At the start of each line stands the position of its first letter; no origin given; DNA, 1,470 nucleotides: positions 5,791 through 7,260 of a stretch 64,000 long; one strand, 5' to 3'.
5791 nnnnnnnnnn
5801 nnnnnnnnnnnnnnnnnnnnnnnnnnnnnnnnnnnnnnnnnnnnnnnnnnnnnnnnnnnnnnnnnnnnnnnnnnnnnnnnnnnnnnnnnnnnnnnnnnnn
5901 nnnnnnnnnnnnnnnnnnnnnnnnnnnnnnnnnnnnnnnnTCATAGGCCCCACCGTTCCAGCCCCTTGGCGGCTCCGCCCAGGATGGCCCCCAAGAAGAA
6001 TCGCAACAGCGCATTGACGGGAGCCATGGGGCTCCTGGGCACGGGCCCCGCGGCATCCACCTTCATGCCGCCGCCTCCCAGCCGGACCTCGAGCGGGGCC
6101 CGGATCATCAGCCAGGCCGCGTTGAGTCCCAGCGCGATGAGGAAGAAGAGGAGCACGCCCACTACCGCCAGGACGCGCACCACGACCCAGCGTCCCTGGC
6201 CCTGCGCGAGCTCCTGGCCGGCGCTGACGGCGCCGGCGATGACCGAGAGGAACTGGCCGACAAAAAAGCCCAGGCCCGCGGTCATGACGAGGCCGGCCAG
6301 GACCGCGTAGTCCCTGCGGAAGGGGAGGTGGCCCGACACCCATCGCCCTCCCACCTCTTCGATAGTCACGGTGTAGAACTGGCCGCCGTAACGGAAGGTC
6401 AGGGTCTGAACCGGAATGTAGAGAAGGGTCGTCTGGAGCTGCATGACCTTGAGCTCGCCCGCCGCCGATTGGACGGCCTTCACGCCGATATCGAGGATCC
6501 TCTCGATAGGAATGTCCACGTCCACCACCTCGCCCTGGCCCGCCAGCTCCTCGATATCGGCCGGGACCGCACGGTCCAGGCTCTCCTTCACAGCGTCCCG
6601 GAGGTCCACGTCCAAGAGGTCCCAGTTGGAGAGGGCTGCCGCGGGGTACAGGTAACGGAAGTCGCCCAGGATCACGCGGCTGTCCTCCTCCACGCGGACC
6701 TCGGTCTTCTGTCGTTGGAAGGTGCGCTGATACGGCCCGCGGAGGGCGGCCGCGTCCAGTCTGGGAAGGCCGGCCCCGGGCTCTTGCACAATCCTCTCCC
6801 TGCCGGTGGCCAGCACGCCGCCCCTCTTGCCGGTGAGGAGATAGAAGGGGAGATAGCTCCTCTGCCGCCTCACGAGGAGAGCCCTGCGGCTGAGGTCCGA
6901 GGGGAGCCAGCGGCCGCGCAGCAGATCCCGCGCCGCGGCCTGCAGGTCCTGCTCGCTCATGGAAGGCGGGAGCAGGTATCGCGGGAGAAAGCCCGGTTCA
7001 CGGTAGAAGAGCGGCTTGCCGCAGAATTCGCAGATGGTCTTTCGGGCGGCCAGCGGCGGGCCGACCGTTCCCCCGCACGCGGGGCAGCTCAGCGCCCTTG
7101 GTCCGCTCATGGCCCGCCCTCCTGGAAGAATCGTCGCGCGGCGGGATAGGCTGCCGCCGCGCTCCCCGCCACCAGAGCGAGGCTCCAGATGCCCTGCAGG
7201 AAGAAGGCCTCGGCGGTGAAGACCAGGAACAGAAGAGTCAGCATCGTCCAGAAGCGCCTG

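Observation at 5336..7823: Three translationally coupled paralogous Zn-ribbon genes of unknown function (two membrane-anchored)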

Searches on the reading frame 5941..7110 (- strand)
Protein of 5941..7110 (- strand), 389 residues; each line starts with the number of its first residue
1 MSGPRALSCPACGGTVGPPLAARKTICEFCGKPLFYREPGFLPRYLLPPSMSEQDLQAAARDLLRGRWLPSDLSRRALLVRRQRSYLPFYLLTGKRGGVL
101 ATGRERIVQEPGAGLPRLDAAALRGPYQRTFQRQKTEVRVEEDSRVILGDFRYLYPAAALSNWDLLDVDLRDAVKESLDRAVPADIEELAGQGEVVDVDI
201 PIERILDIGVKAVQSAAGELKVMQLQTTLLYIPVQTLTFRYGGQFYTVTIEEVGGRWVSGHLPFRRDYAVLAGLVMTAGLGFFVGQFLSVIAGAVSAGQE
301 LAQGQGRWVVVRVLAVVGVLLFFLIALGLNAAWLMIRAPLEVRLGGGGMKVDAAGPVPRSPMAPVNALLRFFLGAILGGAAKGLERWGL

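Call 6: search_protein_families(library=pfam, proteins=[window:5941-7110:-], max_evalue=1)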
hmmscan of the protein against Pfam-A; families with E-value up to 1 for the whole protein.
window:5941-7110:- (389 aa): 3 families
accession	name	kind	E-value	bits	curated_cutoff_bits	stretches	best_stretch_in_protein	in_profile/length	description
PF11190.13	DUF2976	-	0.0074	16.6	28.2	1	270-325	22-77/87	Protein of unknown function (DUF2976)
PF08149.16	BING4CT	-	0.12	12.5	23.7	1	111-139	38-65/79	BING4CT (NUC141) domain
PF18912.6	DZR_2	-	0.23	11.8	27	1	9-36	10-34/56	Double zinc ribbon domain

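Call 7: search_protein_families(library=ncbifam, proteins=[window:5941-7110:-], max_evalue=1)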
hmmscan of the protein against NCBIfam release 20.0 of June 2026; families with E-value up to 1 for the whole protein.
window:5941-7110:- (389 aa): 1 family
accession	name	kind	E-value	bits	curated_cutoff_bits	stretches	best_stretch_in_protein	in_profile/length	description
TIGR03745.1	conj_TIGR03745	hypoth_equivalog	0.15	11.9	52.5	1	266-325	41-94/105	TIGR03745 family integrating conjugative element membrane protein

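Call 11: search_protein_families(library=padloc, proteins=[window:5941-7110:-], max_evalue=1)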
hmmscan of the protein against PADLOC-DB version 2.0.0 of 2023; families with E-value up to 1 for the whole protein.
window:5941-7110:- (389 aa): 0 families

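Call 12: search_protein_families(library=phrogs, proteins=[window:5941-7110:-], max_evalue=1)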
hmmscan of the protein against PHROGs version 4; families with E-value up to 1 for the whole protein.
window:5941-7110:- (389 aa): 0 families

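Call 16: find_homologous_proteins(query=window:5941-7110:-)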
Query window:5941-7110:- (389 aa): 42 proteins with E <= 0.001 among 8000 candidates.
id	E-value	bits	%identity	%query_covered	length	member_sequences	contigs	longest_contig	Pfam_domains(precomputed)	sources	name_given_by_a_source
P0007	1.1e-242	824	96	100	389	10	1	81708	-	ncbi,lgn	ncbi:MAG: hypothetical protein WBS54_04545 [Acidobacteriota bacterium]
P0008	2.2e-231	786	91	100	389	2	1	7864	-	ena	-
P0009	6.1e-222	755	88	100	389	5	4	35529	-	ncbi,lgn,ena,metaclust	metaclust:\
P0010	5.1e-118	413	51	98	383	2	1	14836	-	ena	-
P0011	2.8e-112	394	48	97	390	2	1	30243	-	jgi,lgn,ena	-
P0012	1.4e-111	392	48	97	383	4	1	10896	-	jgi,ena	-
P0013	2.6e-109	384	48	100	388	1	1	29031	-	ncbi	-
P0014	1.7e-108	382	48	98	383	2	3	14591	-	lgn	-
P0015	2.6e-107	378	48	98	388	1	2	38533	-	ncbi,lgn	-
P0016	5.1e-107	377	50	96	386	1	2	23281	-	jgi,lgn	jgi:hypothetical protein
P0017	2.4e-105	371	50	94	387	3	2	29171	-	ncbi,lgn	ncbi:MAG: hypothetical protein AB1347_01045 [Acidobacteriota bacterium]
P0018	8.5e-105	370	50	95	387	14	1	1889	-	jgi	jgi:hypothetical protein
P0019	3.3e-103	364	48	97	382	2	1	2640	-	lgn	-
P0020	9.7e-103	363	48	97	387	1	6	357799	-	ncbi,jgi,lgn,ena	ncbi:MAG: hypothetical protein ACOYXN_05560 [Acidobacteriota bacterium]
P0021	1.1e-102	363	46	97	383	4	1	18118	-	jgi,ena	-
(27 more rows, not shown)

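Call 28: find_related_loci(query=A2, collection=genome_contigs, flank=8000)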
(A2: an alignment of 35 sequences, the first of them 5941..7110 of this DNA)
Query A2 (389 aa) in genome_contigs; peptide patterns used: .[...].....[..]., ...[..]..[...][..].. (x = any residue, [..] = any of these).
211 stretches matched a pattern; 19 encode a relative of the query (tblastn E <= 1e-3); 19 distinct loci.
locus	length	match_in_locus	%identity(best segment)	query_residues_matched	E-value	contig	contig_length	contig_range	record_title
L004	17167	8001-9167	96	1-389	0e+0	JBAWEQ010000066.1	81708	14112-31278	MAG: Acidobacteriota bacterium isolate MFD02204_ilm_asm_bin14 k127_97886, whole genome shotgun sequence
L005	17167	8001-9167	94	1-389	0e+0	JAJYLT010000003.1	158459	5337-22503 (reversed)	MAG: Acidobacteria bacterium isolate DBS2-1.bin89 NODE_138_length_158459_cov_9.856618, whole genome shotgun sequence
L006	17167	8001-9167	88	1-389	0e+0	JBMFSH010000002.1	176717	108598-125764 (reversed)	MAG: Acidobacteriota bacterium isolate KM4345-20 NODE_2_length_176717_cov_10.843911, whole genome shotgun sequence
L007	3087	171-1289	47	1-377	1e-113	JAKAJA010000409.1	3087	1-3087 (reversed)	MAG: Acidobacteria bacterium isolate WY3.bin59 NODE_75221_length_3087_cov_1.502027, whole genome shotgun sequence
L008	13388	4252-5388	48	1-387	6e-110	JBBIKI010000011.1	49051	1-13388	MAG: Acidobacteriota bacterium isolate STS170223_bin_182 NODE_718_length_49051_cov_10.033554, whole genome shotgun seque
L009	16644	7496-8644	48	1-388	2e-109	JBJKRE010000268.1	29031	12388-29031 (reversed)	MAG: Acidobacteriota bacterium isolate Bin_51 S1Ck127_3753830_flag_1_multi_7.0000_len_29031, whole genome shotgun sequen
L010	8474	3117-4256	46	1-387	9e-104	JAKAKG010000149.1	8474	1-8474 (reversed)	MAG: Acidobacteria bacterium isolate WY4.bin4 NODE_10896_length_8474_cov_5.285492, whole genome shotgun sequence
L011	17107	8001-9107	50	1-370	2e-101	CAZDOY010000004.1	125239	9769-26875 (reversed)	MAG TPA_asm: uncultured Thermoanaerobaculia bacterium isolate binchicken_co151_514 genome assembly, contig: NODE_123_len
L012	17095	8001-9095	50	1-365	7e-99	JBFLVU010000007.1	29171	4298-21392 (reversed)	MAG: Acidobacteriota bacterium isolate MAG014 MAG014_7, whole genome shotgun sequence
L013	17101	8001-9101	47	1-373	4e-97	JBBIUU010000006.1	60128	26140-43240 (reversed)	MAG: Acidobacteriota bacterium isolate FAS170219_bin_60 NODE_72_length_60128_cov_13.140612, whole genome shotgun sequenc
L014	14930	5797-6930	50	1-374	1e-94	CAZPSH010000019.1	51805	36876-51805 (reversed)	MAG TPA_asm: uncultured Thermoanaerobaculia bacterium isolate binchicken_co220_43 genome assembly, contig: NODE_299_leng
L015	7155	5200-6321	41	1-379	5e-87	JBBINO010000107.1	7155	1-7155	MAG: Acidobacteriota bacterium isolate QNF170220_bin_258 NODE_10993_length_7155_cov_21.103239, whole genome shotgun sequ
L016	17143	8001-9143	45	5-384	7e-86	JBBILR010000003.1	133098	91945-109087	MAG: Acidobacteriota bacterium isolate STF170223_bin_213 NODE_143_length_133098_cov_15.330585, whole genome shotgun sequ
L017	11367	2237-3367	40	1-382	4e-86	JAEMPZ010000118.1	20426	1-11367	MAG: Acidobacteria bacterium isolate 2016_B02_sed_C_26 c_000000000520, whole genome shotgun sequence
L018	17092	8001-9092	45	5-364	3e-85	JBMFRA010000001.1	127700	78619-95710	MAG: Acidobacteriota bacterium isolate KM4344-29 NODE_83_length_127700_cov_8.905950, whole genome shotgun sequence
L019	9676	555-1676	42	1-379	1e-84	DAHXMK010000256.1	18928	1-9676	MAG TPA_asm: Candidatus Aminicenantes bacterium isolate clean1617 k141_594633, whole genome shotgun sequence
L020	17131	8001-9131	34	1-386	3e-70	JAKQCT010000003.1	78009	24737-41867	MAG: Acidobacteriota bacterium isolate USDE_maxbin.008 k141_872920, whole genome shotgun sequence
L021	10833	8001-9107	30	7-385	6e-62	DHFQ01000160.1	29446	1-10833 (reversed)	MAG TPA_asm: Candidatus Aminicenantes bacterium UBA4820 UBA4820_contig_26041, whole genome shotgun sequence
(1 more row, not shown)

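Call 29: search_solved_structures(query=A2, max_evalue=1)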
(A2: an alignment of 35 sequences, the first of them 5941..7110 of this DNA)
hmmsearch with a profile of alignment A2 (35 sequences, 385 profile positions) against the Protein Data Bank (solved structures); distinct sequences matched with E-value up to 1: 2.
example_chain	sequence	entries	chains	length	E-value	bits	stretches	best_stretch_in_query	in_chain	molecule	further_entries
4qiw_P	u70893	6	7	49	0.027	16.4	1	7-37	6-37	DNA-directed RNA polymerase subunit P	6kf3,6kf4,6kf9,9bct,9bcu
36ro_P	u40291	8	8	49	0.17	13.7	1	8-44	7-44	DNA-directed RNA polymerase subunit Rpo12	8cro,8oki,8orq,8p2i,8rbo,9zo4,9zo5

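Call 36: search_protein_families(library=pfam, proteins=[L020:5880-7268:+, L020:9735-10733:+, L020:10768-11871:-, L020:4201-5016:-, L020:4046-5008:+, L020:12163-12612:+, L020:12698-13303:+], max_evalue=0.001)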
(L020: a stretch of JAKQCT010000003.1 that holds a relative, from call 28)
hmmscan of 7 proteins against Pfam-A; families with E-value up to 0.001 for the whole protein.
L020:5880-7268:+ (462 aa): 17 families
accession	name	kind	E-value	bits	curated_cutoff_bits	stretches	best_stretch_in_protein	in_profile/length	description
PF14559.12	TPR_19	-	3.1e-18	66.3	25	1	310-360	1-51/68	Tetratricopeptide repeat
PF07719.23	TPR_2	-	3.6e-17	61.4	27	0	101-118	16-33/34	Tetratricopeptide repeat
PF13428.12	TPR_14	-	2e-13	50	23.5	0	122-161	3-42/44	Tetratricopeptide repeat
PF00515.34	TPR_1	-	2.5e-13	49.7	27.8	0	122-153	3-34/34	Tetratricopeptide repeat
PF13424.12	TPR_12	-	7.1e-12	45.8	30.1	0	101-147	18-72/77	Tetratricopeptide repeat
PF13181.12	TPR_8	-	3.3e-11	42.8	25.7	0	269-294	3-28/34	Tetratricopeptide repeat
PF13414.12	TPR_11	-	6.6e-11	42.2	26.8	0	127-159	1-33/42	TPR repeat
PF13432.12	TPR_16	-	1.3e-09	38.8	32.7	0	92-147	3-58/65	Tetratricopeptide repeat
PF13431.12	TPR_17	-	3e-09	36.8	24.4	0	109-140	2-33/34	Tetratricopeptide repeat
PF13176.12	TPR_7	-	6.4e-09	35.6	27.9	0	122-152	1-33/36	Tetratricopeptide repeat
PF13174.12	TPR_6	-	2.4e-07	31.4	26.3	0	271-294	4-27/33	Tetratricopeptide repeat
PF12895.13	ANAPC3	-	4.6e-06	27.3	27.2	0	331-376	20-64/82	Anaphase-promoting complex, cyclosome, subunit 3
PF24575.1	TPR_Slam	-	3.8e-05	24.5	35.2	0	88-131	49-92/104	Surface lipoprotein assembly modifier, N-terminal TPR repeats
PF07219.19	HemY_N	-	0.00021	21.8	31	1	39-123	12-94/107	HemY protein N-terminus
PF17874.7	TPR_MalT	-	0.00045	20.1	45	0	338-402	165-229/336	MalT-like TPR region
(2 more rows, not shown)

L020:9735-10733:+ (332 aa): 1 family
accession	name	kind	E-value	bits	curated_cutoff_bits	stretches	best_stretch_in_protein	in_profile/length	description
PF00152.25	tRNA-synt_2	-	6.9e-37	127.6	25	1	17-324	20-295/308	tRNA synthetases class II (D, K and N)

L020:10768-11871:- (367 aa): 1 family
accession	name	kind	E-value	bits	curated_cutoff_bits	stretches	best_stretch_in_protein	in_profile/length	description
PF01702.25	TGT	-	2.8e-141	471.2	26.3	1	14-365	3-355/357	Queuine tRNA-ribosyltransferase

L020:4201-5016:- (271 aa): 0 families

L020:4046-5008:+ (320 aa): 5 families
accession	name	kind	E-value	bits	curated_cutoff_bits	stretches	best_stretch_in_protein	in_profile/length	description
PF00158.32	Sigma54_activat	-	1.2e-37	129.6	20.2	1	19-182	3-167/168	Sigma-54 interaction domain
PF25601.1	AAA_lid_14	-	4.6e-17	62.1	27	1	188-261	1-75/87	AAA+ ATPase lid domain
PF14532.12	Sigma54_activ_2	-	3.2e-14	53.8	25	1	32-187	15-138/138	Sigma-54 interaction domain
PF02954.25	HTH_8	-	3.6e-10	39.9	22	1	278-317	2-41/42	Bacterial regulatory protein, Fis family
PF13191.12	AAA_16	-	0.00013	23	32.6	1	17-64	2-50/167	AAA ATPase domain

L020:12163-12612:+ (149 aa): 0 families

L020:12698-13303:+ (201 aa): 0 families

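Call 38: search_protein_families(library=pfam, proteins=[L021:2217-3218:+, L021:3215-3802:+, L021:4136-5044:+, L021:5069-5530:+, L021:5546-5911:+, L021:5918-7288:+, L021:9729-10712:+, L021:374-1375:-, L020:5030-5491:+, L020:5508-5873:+], max_evalue=0.001)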
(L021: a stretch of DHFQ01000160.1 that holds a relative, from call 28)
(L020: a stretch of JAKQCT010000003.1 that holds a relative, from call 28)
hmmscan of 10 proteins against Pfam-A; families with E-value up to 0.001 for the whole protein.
L021:2217-3218:+ (333 aa): 3 families
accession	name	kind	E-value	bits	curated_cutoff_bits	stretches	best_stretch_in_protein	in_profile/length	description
PF01018.28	GTP1_OBG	-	1.3e-60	204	27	1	4-158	1-155/155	GTP1/OBG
PF01926.29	MMR_HSR1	-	2.9e-25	89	21.9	1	161-280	1-110/113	50S ribosome-binding GTPase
PF02421.24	FeoB_N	-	3e-09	37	27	1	162-217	3-57/156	Ferrous iron transport protein B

L021:3215-3802:+ (195 aa): 1 family
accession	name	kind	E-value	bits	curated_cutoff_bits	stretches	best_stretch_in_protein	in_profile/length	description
PF01467.32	CTP_transf_like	-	1.1e-25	90.8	21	1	5-163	1-133/133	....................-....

L021:4136-5044:+ (302 aa): 5 families
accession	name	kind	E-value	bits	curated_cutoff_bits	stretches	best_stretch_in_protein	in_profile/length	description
PF00158.32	Sigma54_activat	-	6.4e-43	146.8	20.2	1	7-168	5-167/168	Sigma-54 interaction domain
PF14532.12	Sigma54_activ_2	-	2.4e-13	51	25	1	19-172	16-137/138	Sigma-54 interaction domain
PF25601.1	AAA_lid_14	-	1.2e-11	44.7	27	1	174-244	1-74/87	AAA+ ATPase lid domain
PF02954.25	HTH_8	-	5.3e-06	26.5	22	1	267-301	7-41/42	Bacterial regulatory protein, Fis family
PF07728.20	AAA_5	-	5.4e-06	26.9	22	1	26-142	1-121/139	AAA domain (dynein-related subfamily)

L021:5069-5530:+ (153 aa): 1 family
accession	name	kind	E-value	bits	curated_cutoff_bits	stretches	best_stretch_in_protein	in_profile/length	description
PF02590.22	SPOUT_MTase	-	1e-35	123.5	27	1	3-151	2-153/154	Predicted SPOUT methyltransferase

L021:5546-5911:+ (121 aa): 1 family
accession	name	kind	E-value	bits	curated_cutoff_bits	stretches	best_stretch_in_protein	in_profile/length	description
PF01258.23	zf-dskA_traR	-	5.8e-13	49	24.9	1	80-114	2-36/36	Prokaryotic dksA/traR C4-type zinc finger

L021:5918-7288:+ (456 aa): 19 families
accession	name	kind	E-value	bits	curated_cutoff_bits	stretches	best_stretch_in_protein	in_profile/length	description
PF14559.12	TPR_19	-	1.1e-19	71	25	1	311-361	2-52/68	Tetratricopeptide repeat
PF07719.23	TPR_2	-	6.5e-15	54.4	27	0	156-186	3-33/34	Tetratricopeptide repeat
PF13428.12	TPR_14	-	2.3e-12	46.7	23.5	0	124-161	5-42/44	Tetratricopeptide repeat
PF13432.12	TPR_16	-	6.5e-12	46.1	32.7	0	93-142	4-53/65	Tetratricopeptide repeat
PF24575.1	TPR_Slam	-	6.1e-11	43.1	35.2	0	312-346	59-93/104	Surface lipoprotein assembly modifier, N-terminal TPR repeats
PF13174.12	TPR_6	-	1.1e-10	41.8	26.3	0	156-186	2-32/33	Tetratricopeptide repeat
PF13424.12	TPR_12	-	5.6e-10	39.7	30.1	1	123-185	6-76/77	Tetratricopeptide repeat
PF12895.13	ANAPC3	-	5.9e-08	33.3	27.2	0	309-359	32-81/82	Anaphase-promoting complex, cyclosome, subunit 3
PF13181.12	TPR_8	-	1.4e-07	31.6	25.7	0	156-186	3-33/34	Tetratricopeptide repeat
PF25064.1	ARM_TT21_5th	-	2e-07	31.8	27.8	0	306-364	7-65/117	TT21 fifth ARM repeats domain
PF13414.12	TPR_11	-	2.1e-07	30.9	26.8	0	127-161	1-35/42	TPR repeat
PF00515.34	TPR_1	-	2.7e-07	30.5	27.8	0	156-186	3-33/34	Tetratricopeptide repeat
PF25068.1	ARM_TT21_4th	-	2.5e-05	25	30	0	317-359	16-57/153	Tetratricopeptide repeat protein 21 forth ARM domain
PF25063.1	ARM_TT21_C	-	3.4e-05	24.3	35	0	130-218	31-124/209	Tetratricopeptide repeat protein 21 C-terminal ARM domain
PF23914.1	TPR_CcmH_CycH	-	4.2e-05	23.9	42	0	97-184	61-151/158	Cytochrome c-type biogenesis protein H TPR domain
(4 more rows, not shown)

L021:9729-10712:+ (327 aa): 1 family
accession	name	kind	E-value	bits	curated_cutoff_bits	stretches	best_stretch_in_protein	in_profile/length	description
PF00152.25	tRNA-synt_2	-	7.8e-35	120.9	25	1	14-319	21-295/308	tRNA synthetases class II (D, K and N)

L021:374-1375:- (333 aa): 1 family
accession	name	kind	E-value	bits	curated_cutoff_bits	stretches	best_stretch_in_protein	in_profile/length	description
PF00248.27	Aldo_ket_red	-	1.4e-53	182.3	24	1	27-325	2-289/291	Aldo/keto reductase family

L020:5030-5491:+ (153 aa): 1 family
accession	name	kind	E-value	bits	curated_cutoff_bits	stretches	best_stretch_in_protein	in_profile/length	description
PF02590.22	SPOUT_MTase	-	1.2e-34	120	27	1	3-151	2-153/154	Predicted SPOUT methyltransferase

L020:5508-5873:+ (121 aa): 1 family
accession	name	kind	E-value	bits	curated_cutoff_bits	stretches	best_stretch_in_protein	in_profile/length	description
PF01258.23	zf-dskA_traR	-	3.8e-11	43.2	24.9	1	81-110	3-32/36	Prokaryotic dksA/traR C4-type zinc finger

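Call 40: predict_structure(alignment_id=A2)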
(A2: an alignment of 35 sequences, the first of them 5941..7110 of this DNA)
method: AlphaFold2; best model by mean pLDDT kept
length: 389 residues; sequences in the alignment: 35
mean_pLDDT: 76.5   pTM: 0.63
mean pLDDT of the five models: 76.5, 75.0, 74.4, 72.2, 71.7
residues with pLDDT >= 90: 88; 70-90: 187; 50-70: 82; < 50: 32
segments of 3 or more residues with pLDDT < 50: 111-132, 384-389
pLDDT, mean of each block of 10 residues (from residue 1): 64 76 75 67 85 93 92 93 94 78 54 43 44 52 64 84 74 85 86 89 75 58 80 95 93 90 91 89 87 72 66 82 85 84 84 80 71 65 46
secondary structure, 60 per line:
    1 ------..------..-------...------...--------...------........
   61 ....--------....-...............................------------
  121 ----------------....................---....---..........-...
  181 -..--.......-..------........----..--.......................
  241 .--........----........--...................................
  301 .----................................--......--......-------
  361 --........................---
elements in order: E24-26 E33-35 E44-46 H53-64 H73-76 E78-108 E137-156 H160-163 H167-176 H186-192 H202-209 E218-241 E244-251 E256-263 H266-301 H306-337 E340-345 E348-353 H363-386

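Call 43: search_protein_representatives(alignment_id=A2)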
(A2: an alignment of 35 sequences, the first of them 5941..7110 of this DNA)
Query: 35 sequences, 385 profile positions. Proteins with E-value up to 0.001 (for the whole library): 1010; up to 1e-10: 111; up to 1e-30: 23. The best 150 are listed.
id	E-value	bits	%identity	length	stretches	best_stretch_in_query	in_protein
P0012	1.8e-163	560.2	-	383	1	1-383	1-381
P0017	5.2e-154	529.0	-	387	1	1-383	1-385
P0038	8.9e-147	505.2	-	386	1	1-381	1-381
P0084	6.8e-142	489.2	-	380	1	1-381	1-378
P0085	1.2e-137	475.2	-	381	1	1-381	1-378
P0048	1.6e-132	458.3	-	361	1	16-381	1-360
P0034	9.6e-132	455.8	-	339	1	1-299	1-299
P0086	1.1e-121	422.6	-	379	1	3-373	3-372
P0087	1.2e-108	379.7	-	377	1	1-382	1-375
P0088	2.4e-108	378.7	-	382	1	4-367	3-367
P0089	8.2e-105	367.1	-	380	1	1-377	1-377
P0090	7.2e-85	301.4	-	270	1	119-374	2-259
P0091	1.5e-84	300.4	-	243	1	139-382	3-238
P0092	2.9e-82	292.9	-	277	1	104-380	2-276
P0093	1.1e-78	281.1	-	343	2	142-367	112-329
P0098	7.9e-33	130.1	-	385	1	5-381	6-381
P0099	3.7e-32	127.9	-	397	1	3-375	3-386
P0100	1.1e-31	126.4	-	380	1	6-354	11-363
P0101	8.3e-31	123.5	-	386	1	1-354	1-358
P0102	7.5e-29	117.0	-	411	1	7-371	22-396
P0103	1.3e-28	116.3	-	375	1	4-380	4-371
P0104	1.3e-28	116.3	-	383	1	1-365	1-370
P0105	2.7e-28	115.2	-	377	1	7-377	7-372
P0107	4.4e-27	111.2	-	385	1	6-349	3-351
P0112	1.6e-24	102.8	-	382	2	146-379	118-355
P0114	3.9e-24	101.5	-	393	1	1-350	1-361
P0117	2.0e-23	99.2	-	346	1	5-324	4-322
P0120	4.0e-22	94.9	-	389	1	4-371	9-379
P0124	5.7e-21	91.1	-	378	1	1-355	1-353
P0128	4.0e-20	88.3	-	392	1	6-341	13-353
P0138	2.7e-18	82.3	-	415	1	4-354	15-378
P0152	5.4e-14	68.1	-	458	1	5-350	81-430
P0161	2.2e-12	62.8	-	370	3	7-95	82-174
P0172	9.7e-12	60.7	-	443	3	4-95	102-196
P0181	3.7e-11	58.8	-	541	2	5-104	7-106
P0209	6.0e-10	54.8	-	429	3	5-113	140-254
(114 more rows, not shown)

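Call 45: search_protein_families(library=pfam, alignment_id=A4, max_evalue=0.01)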
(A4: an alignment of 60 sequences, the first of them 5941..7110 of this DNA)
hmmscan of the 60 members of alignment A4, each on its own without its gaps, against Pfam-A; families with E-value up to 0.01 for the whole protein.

A. member 1, window:5941-7110:- (389 aa): 1 family
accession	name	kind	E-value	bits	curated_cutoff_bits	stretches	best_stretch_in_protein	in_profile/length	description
PF11190.13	DUF2976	-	0.0074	16.6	28.2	0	270-325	22-77/87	Protein of unknown function (DUF2976)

B. families by the number of members that match (of 60 scanned): 43 families (the first 25 are shown)
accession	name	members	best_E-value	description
PF08271.17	Zn_Ribbon_TF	8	5.1e-07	TFIIB zinc-binding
PF09297.16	Zn_ribbon_NUD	6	1.1e-05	NADH pyrophosphatase zinc ribbon domain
PF12773.13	DZR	6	0.00022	Double zinc ribbon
PF09723.15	Zn_ribbon_8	5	0.00037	Zinc ribbon domain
PF07754.17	HVO_2753_ZBP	4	1.4e-05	Small zinc finger protein HVO_2753-like, Zn-binding pocket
PF23548.1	Zn_ribbon_FGT1_2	4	1.6e-05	FORGETTER1 second zinc ribbon domain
PF03966.22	Trm112p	3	1.9e-06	Trm112p-like protein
PF13248.11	Zn_ribbon_3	3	3.5e-06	zinc-ribbon domain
PF24460.1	DUF7575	3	9.7e-05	Domain of unknown function (DUF7575)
PF07191.17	Zn_ribbon_6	3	0.00013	Double zinc ribbon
PF23455.1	DUF7129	3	0.00016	Domain of unknown function (DUF7129)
PF01155.25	HypA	3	0.0015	Hydrogenase/urease nickel incorporation, metallochaperone, hypA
PF01780.25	Ribosomal_L37ae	3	0.0015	Ribosomal L37ae protein family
PF21344.3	Zn_ribbon_LysW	2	4e-05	Alpha-aminoadipate carrier protein LysW-like, globular domain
PF06221.18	zf-C2HC5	2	0.00041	Putative zinc finger motif, C2HC5-type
PF03413.25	PepSY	2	0.0013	Peptidase propeptide and YPEB domain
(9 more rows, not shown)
